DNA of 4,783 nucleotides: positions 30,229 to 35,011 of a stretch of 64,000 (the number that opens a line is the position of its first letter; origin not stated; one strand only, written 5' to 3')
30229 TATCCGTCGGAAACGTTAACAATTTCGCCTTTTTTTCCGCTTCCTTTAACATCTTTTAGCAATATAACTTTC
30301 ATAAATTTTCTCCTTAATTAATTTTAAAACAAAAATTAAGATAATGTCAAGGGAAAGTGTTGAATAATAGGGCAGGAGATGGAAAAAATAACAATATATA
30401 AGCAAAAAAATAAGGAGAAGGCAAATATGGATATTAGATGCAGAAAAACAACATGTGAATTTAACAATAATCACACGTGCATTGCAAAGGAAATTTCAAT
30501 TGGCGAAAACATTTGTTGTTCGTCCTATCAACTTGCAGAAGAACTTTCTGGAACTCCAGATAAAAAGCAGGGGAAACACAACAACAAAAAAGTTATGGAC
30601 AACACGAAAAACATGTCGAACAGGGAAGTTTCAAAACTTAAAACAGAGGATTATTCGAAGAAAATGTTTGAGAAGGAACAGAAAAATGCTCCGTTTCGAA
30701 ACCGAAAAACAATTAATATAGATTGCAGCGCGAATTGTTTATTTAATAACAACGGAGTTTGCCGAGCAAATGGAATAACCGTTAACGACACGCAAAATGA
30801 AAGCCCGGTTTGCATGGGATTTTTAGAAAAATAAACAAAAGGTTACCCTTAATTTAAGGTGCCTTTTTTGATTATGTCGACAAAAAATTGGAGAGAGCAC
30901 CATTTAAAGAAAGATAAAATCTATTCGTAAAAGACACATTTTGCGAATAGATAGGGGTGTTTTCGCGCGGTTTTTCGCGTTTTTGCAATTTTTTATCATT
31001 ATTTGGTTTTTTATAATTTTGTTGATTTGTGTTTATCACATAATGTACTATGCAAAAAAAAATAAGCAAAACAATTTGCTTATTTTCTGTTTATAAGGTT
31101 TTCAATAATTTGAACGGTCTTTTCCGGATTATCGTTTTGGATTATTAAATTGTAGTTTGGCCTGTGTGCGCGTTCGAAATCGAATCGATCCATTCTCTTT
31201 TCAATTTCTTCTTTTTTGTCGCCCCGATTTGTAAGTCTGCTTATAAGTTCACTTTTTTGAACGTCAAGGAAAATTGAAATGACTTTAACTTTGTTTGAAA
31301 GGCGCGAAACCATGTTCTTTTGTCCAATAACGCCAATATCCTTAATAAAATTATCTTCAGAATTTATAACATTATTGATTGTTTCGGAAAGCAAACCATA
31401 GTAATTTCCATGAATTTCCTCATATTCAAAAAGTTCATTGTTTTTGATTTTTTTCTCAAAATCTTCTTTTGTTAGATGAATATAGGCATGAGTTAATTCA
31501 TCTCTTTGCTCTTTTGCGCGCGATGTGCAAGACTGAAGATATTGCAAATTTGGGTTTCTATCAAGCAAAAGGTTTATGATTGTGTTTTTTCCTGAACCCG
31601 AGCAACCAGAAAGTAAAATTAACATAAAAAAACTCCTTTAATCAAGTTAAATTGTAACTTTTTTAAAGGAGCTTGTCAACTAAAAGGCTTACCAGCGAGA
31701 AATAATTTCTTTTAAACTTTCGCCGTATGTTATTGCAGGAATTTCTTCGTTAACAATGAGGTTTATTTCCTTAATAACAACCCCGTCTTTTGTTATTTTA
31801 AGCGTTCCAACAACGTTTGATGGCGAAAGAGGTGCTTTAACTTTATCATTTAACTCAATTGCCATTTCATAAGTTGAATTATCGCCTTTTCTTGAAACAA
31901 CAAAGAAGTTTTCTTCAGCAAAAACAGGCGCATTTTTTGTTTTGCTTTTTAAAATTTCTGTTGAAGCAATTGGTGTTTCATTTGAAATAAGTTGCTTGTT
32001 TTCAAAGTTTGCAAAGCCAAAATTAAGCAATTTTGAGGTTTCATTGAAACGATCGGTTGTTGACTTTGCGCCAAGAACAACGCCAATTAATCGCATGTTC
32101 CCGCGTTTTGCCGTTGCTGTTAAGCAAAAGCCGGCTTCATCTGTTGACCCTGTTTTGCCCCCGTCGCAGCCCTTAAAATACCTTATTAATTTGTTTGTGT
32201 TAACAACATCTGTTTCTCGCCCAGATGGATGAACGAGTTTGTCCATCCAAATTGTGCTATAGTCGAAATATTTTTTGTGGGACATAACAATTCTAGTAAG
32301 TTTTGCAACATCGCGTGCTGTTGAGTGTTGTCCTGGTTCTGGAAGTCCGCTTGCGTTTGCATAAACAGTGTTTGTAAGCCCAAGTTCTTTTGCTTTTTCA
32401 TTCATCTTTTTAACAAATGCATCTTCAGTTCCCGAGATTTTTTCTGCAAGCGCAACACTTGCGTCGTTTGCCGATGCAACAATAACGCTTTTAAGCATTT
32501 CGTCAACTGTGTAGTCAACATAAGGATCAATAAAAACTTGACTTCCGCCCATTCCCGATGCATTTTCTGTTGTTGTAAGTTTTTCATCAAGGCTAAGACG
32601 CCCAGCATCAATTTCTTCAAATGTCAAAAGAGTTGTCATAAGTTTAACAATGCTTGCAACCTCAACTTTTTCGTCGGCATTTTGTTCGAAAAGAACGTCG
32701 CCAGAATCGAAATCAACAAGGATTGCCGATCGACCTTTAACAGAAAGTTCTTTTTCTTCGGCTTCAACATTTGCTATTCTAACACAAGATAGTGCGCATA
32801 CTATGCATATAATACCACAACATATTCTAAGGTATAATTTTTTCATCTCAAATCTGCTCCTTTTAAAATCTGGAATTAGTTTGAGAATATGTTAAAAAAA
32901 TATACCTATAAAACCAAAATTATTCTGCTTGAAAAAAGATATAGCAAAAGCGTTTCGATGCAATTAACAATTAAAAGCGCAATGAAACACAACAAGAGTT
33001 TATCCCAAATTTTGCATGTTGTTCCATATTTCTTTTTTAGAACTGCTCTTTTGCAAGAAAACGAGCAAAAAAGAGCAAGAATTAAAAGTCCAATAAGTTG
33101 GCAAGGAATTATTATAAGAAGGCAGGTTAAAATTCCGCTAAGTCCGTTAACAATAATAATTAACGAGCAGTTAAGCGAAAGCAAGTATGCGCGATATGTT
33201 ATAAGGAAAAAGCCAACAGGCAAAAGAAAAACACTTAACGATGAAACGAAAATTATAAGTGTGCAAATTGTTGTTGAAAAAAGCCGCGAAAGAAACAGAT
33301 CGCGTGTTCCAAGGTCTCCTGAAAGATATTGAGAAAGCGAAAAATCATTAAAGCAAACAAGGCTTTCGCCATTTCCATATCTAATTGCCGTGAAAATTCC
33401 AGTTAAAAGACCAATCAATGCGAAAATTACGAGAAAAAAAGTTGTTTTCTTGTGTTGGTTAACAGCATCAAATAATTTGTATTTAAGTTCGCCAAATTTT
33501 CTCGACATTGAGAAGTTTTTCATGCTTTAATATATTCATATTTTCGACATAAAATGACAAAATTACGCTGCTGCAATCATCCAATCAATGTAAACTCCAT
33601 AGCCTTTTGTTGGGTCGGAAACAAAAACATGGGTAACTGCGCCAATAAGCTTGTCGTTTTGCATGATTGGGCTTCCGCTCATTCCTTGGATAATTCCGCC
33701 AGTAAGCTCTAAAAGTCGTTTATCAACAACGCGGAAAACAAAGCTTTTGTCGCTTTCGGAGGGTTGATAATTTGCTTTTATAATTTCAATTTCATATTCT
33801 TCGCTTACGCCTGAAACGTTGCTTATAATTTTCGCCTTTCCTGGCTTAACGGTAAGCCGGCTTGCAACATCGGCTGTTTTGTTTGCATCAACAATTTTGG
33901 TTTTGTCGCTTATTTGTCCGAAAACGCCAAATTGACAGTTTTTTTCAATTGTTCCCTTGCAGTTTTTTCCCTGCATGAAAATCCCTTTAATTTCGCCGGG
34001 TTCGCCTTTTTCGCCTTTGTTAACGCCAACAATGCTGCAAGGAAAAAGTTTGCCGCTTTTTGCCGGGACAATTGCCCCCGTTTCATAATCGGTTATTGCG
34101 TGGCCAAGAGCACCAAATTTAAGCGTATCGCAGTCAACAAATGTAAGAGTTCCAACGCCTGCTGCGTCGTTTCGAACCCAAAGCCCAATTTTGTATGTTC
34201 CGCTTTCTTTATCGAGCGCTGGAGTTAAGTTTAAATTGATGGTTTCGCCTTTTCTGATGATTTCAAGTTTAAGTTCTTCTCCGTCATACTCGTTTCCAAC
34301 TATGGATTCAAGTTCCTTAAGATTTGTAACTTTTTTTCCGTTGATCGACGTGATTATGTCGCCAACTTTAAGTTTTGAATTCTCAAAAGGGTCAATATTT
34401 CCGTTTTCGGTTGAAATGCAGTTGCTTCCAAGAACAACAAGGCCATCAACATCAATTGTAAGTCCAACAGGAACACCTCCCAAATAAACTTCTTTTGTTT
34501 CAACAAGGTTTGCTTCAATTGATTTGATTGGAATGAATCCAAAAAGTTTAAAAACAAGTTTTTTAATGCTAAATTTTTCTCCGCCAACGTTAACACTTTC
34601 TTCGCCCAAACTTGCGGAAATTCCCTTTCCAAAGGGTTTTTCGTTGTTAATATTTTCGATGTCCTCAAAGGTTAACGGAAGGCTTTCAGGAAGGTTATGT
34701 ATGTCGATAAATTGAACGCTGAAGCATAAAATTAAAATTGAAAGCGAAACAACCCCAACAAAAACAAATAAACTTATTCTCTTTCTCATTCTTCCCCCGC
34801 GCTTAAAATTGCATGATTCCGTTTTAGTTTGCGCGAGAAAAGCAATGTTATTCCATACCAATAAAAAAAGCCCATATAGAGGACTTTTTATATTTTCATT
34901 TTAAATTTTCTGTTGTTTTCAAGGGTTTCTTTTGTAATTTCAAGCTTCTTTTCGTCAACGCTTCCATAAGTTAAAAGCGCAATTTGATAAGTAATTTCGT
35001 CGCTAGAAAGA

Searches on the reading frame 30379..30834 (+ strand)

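Call 8: search_protein_families(library=pfam, proteins=[window:30379-30834:+], max_evalue=0.0001)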
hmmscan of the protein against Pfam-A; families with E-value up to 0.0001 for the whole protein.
window:30379-30834:+ (151 aa): 1 family
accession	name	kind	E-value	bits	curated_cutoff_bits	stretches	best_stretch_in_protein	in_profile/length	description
PF07561.16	DUF1540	-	7.7e-07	29.6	22.1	0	19-49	1-39/40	Domain of Unknown Function (DUF1540)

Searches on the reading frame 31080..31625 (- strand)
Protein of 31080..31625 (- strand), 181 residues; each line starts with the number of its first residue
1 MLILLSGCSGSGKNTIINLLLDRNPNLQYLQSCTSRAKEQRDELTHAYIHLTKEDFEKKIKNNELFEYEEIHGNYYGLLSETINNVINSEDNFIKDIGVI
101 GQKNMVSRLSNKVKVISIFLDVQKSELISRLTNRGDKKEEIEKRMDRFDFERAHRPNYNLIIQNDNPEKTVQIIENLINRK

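Call 8: search_protein_families(library=pfam, proteins=[window:31080-31625:-], max_evalue=0.0001)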
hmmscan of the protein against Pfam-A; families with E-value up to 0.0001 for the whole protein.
window:31080-31625:- (181 aa): 2 families
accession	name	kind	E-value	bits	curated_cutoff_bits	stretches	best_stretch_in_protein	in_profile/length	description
PF00625.27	Guanylate_kin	-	1.8e-23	83.6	25.2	1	3-179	5-180/182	Guanylate kinase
PF13238.12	AAA_18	-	2.1e-06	28.6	29.4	1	3-143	1-120/128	AAA domain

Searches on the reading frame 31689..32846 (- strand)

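Call 8: search_protein_families(library=pfam, proteins=[window:31689-32846:-], max_evalue=0.0001)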
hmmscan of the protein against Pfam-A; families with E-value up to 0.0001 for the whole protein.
window:31689-32846:- (385 aa): 3 families
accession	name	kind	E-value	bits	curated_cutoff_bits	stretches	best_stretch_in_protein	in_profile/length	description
PF00768.25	Peptidase_S11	-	2.8e-69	233.6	27.6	1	31-261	5-238/239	D-alanyl-D-alanine carboxypeptidase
PF13354.11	Beta-lactamase2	-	1.3e-16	61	22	1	43-186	4-145/214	Beta-lactamase enzyme family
PF07943.18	PBP5_C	-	5.1e-15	55.9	21.2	1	281-370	1-90/91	Penicillin-binding protein 5, C-terminal domain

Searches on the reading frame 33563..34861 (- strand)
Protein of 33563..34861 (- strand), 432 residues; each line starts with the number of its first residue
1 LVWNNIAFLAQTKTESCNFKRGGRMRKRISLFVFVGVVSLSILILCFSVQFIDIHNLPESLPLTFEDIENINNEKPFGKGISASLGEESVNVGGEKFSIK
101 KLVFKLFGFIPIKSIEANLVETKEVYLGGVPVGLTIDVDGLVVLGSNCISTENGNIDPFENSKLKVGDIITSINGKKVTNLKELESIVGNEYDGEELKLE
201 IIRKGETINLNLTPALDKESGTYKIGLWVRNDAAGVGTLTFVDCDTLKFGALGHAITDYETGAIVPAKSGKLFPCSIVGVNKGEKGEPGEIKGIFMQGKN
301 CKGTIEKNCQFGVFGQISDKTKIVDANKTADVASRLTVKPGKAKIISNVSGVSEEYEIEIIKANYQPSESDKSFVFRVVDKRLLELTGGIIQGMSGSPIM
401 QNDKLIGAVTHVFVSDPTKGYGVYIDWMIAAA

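Call 8: search_protein_families(library=pfam, proteins=[window:33563-34861:-], max_evalue=0.0001)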
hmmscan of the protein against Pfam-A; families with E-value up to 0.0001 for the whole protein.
window:33563-34861:- (432 aa): 4 families
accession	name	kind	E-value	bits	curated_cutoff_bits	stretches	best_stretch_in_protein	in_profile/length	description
PF05580.18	Peptidase_S55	-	6.3e-81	271.8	25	1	222-429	2-210/210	SpoIVB peptidase S55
PF13180.12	PDZ_2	-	3.9e-12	46.7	27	1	156-212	22-78/80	PDZ domain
PF00595.29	PDZ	-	8.9e-06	26.4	23.2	1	160-201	39-80/81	PDZ domain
PF17820.7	PDZ_6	-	1.2e-05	25.4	27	1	158-189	10-41/54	PDZ domain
